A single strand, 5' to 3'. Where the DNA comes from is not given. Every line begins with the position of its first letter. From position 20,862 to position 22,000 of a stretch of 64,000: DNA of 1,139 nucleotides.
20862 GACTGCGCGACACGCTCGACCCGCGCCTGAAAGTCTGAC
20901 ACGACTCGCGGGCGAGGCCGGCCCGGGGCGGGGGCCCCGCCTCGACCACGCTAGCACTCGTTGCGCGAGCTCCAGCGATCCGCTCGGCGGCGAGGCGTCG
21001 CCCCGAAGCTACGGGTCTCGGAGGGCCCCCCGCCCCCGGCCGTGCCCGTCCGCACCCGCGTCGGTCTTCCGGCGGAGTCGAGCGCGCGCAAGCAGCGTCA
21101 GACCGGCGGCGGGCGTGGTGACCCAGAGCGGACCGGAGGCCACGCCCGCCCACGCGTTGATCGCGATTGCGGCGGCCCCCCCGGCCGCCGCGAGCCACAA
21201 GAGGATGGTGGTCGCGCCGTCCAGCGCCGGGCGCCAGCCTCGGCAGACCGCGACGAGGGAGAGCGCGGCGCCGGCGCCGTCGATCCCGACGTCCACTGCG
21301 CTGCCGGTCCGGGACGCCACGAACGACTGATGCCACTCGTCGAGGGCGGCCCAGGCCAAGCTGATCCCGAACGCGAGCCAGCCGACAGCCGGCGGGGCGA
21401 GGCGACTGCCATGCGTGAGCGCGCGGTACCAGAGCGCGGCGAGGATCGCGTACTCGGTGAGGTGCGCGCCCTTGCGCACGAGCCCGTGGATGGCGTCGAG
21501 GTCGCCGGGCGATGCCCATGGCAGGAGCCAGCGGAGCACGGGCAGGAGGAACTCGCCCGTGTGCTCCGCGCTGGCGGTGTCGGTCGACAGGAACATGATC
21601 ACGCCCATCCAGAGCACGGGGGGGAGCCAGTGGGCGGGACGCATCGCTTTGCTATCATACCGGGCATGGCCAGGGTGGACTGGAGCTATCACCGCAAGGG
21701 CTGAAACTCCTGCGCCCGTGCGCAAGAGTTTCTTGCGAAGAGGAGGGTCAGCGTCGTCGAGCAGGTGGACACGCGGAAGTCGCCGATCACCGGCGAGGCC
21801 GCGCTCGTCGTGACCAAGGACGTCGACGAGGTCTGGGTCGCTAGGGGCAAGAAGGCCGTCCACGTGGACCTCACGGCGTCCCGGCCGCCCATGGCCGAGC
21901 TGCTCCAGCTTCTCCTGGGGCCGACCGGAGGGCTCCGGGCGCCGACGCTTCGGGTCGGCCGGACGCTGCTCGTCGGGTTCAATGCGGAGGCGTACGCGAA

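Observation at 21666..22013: Candidate selenoprotein: ArsC/Spx-family thioredoxin-fold protein with U-x-x-C in place of C-x-x-C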

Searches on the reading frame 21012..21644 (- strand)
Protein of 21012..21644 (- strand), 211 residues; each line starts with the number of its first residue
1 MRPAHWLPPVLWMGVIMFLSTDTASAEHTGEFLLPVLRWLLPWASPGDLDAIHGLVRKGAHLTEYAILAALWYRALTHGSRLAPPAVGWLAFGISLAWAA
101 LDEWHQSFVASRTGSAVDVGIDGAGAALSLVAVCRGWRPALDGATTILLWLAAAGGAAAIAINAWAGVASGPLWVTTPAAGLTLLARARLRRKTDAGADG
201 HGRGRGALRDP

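Call 24: search_protein_families(library=pfam, proteins=[window:21012-21644:-], max_evalue=0.001)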
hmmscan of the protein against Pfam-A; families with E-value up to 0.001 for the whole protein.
window:21012-21644:- (211 aa): 1 family
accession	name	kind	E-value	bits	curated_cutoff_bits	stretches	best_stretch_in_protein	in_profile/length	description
PF04892.17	VanZ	-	1.1e-09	39.4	30.1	1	9-133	5-122/126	VanZ like family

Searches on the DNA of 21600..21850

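Call 18: search_rna_families(source=window, start=21600, end=21850, threshold=evalue, max_evalue=10)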
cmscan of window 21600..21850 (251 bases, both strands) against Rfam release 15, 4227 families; matches with E-value up to 10: 1.
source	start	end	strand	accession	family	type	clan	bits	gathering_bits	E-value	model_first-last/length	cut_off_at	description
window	21708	21790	+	RF02647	Cis52_sRNA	Gene; sRNA;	-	12.1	56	3.9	1-179/179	no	Ruegeria cis52 sRNA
